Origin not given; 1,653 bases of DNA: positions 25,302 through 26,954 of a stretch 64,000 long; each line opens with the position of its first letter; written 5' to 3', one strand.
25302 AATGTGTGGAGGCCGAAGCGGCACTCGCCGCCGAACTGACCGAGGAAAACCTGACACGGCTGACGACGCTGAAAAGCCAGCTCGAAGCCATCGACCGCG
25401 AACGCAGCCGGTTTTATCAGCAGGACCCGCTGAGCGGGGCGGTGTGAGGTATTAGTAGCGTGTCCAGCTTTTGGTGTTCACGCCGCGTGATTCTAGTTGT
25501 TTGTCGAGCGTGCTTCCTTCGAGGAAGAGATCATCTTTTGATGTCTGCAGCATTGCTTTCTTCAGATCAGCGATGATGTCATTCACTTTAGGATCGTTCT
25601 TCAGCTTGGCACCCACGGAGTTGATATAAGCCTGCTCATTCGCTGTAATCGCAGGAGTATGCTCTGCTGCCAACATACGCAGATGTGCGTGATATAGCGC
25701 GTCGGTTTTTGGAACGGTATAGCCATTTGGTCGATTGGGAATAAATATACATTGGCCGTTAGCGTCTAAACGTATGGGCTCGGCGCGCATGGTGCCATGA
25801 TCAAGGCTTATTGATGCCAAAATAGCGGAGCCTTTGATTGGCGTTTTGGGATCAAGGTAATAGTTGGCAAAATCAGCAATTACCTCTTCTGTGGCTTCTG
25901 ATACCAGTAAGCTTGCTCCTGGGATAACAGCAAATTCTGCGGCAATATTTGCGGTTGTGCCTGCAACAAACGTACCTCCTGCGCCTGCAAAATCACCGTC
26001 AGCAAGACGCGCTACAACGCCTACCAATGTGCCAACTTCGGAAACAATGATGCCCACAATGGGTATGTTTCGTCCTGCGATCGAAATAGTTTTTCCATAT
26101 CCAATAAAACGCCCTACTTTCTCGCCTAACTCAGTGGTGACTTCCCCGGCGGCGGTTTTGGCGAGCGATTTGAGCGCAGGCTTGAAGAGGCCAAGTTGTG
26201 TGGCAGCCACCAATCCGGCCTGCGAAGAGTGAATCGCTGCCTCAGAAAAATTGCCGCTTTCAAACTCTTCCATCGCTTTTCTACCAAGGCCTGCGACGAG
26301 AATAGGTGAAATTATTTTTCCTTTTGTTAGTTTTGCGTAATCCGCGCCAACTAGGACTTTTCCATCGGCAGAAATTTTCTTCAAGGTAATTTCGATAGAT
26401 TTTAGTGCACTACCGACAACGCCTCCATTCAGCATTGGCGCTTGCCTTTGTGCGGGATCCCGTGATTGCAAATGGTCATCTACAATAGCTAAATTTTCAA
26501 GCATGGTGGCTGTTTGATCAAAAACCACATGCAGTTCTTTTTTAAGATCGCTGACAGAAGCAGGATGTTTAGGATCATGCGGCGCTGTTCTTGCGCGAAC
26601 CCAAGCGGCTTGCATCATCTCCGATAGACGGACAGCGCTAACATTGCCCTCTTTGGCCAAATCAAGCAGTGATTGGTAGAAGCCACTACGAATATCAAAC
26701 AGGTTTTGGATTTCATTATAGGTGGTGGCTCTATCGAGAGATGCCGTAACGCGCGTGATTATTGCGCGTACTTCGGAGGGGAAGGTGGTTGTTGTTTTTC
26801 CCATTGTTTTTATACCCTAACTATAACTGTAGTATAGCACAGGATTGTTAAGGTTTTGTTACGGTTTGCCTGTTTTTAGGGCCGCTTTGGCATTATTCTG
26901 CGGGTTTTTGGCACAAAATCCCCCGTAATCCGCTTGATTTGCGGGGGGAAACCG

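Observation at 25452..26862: The conserved dnaG-rpoD pair is split by an antisense, AT-rich 450-aa orphan with a glycine-rich hydrophobic core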

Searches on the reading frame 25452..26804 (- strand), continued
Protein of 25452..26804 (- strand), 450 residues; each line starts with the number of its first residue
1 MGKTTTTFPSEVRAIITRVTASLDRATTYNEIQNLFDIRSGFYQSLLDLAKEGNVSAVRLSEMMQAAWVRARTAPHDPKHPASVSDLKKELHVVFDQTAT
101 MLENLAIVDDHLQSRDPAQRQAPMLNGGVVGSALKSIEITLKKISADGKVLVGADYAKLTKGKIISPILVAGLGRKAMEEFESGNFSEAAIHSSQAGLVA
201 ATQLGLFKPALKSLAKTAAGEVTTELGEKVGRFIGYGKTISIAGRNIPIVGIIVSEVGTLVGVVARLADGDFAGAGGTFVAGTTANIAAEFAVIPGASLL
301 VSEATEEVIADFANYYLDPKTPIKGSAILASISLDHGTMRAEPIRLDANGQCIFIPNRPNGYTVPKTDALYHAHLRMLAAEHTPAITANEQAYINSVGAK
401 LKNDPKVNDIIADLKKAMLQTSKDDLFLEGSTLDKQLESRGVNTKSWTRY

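Call 94: search_solved_structures(query=A4, max_evalue=10)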
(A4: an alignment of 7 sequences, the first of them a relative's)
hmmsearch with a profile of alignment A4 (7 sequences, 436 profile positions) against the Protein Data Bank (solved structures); distinct sequences matched with E-value up to 10: 3.
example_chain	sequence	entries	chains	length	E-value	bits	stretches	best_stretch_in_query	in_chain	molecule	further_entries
37sl_A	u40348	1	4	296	0.69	12.1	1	251-319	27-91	Cone-shaped protein SC1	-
1fpo_A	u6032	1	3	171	0.94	11.6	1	200-240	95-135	CHAPERONE PROTEIN HSCB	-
2v9q_A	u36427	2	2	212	1.4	11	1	6-72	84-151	ROUNDABOUT HOMOLOG 1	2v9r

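Call 109: search_protein_families(library=phrogs, proteins=[window:25455-26804:-, P0002, P0011], max_evalue=0.1)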
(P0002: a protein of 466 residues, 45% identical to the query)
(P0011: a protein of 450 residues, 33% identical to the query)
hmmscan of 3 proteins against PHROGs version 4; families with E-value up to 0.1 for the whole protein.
window:25455-26804:- (450 aa): 1 family
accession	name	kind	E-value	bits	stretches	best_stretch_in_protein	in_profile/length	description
phrog_4704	-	tail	0.0021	17.8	1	186-297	486-601/625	tail length tape measure protein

P0002 (466 aa): 0 families

P0011 (450 aa): 0 families
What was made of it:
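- There is a weak PHROG hit to a tape-measure family, E 0.002, for residues 186-297 (call 109).
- Tried and rejected: The PHROG tape-measure hit (E 0.002) was rejected as compositional, because it is absent in P0002 (call 109).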

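Call 110: search_protein_families(library=pfam, proteins=[P0002, P0011, P0012], max_evalue=0.01)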
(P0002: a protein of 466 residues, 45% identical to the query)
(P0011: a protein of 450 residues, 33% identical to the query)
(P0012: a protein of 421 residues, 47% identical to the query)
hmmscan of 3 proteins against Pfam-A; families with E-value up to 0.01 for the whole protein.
P0002 (466 aa): 0 families

P0011 (450 aa): 0 families

P0012 (421 aa): 0 families

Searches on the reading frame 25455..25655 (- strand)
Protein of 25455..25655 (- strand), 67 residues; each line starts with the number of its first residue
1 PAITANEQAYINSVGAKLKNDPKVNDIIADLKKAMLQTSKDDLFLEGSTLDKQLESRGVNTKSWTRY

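Call 23: find_homologous_proteins(query=A1, max_evalue=0.01)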
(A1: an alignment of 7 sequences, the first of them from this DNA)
Query A1 (7 sequences): 82 candidates shared short words with the query, none scored E <= 0.01.
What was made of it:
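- Tried and rejected: The same search with the C-module alignment found nothing (call 23), so it is insensitive for this case.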

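Call 93: search_solved_structures(query=A1, max_evalue=10)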
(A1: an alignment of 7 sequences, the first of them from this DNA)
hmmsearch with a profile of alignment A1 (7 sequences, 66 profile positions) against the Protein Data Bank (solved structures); distinct sequences matched with E-value up to 10: 3.
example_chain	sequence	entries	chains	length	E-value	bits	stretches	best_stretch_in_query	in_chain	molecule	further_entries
7p3r_A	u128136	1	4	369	2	12.4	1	11-60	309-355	MakA tetramer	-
6dfp_A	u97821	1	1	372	2.1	12.3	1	11-60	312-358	VCA0883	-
6ezv_X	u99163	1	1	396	2.4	12.1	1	11-60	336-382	Non-hemolytic enterotoxin lytic component L1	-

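Call 95: search_solved_structures(query=A1, max_evalue=10, show_alignments=3)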
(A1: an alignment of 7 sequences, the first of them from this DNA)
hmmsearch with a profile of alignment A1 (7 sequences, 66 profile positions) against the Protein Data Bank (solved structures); distinct sequences matched with E-value up to 10: 3.
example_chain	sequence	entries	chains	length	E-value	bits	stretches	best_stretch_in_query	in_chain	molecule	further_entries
7p3r_A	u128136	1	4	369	2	12.4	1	11-60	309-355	MakA tetramer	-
6dfp_A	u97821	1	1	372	2.1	12.3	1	11-60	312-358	VCA0883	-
6ezv_X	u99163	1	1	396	2.4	12.1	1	11-60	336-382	Non-hemolytic enterotoxin lytic component L1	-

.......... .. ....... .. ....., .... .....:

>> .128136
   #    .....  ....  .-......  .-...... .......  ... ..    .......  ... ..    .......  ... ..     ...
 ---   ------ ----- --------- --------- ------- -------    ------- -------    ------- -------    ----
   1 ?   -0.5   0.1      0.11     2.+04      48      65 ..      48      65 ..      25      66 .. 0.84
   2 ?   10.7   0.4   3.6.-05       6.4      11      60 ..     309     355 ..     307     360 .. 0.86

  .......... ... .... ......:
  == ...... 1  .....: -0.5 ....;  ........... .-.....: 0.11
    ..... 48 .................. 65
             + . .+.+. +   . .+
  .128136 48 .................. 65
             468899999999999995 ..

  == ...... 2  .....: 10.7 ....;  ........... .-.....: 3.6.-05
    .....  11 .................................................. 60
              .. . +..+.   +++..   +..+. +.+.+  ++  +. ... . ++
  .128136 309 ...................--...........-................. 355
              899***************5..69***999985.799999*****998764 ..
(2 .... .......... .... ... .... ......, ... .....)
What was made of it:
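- On ClyA/Hbl/MakA alpha-pore-forming toxin family: The PDB profile of the C-module gave MakA at E about 2, which is not significant (call 95).
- Closest known: ClyA/Hbl/Nhe/MakA alpha-helical pore-forming toxins. Same: The best, non-significant PDB hit of the C-module is the C-terminal helix region of MakA (call 95).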

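Call 99: find_related_loci(query=A1, collection=metagenome_contigs, flank=6000)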
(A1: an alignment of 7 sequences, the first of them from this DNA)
Query A1 (67 aa) in metagenome_contigs; peptide patterns used: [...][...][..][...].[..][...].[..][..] (x = any residue, [..] = any of these).
44 stretches matched a pattern; 1 encode a relative of the query (tblastn E <= 1e-3); 1 distinct loci.
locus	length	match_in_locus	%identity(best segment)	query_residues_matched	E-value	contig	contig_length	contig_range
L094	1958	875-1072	36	3-66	3e-12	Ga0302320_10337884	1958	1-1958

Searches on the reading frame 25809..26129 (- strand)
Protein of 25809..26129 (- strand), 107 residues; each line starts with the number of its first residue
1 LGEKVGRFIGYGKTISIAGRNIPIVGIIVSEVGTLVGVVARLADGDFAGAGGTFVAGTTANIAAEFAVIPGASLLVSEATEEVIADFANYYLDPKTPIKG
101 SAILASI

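Call 92: search_solved_structures(query=window:25809-26129:-, max_evalue=10)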
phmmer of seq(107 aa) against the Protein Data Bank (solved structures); distinct sequences matched with E-value up to 10: 5.
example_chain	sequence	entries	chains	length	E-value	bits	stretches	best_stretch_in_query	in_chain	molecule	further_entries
9q2o_t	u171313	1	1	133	0.68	13.5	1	31-89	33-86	uL11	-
3pgm_A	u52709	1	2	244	0.82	13.2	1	60-105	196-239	Phosphoglycerate mutase 1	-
4hv4_A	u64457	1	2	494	0.99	13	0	31-93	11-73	UDP-N-acetylmuramate--L-alanine ligase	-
7vrs_A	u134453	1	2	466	2.7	11.6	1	4-62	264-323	Type I modular polyketide synthase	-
7vt1_A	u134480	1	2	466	2.9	11.5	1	4-60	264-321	Type I modular polyketide synthase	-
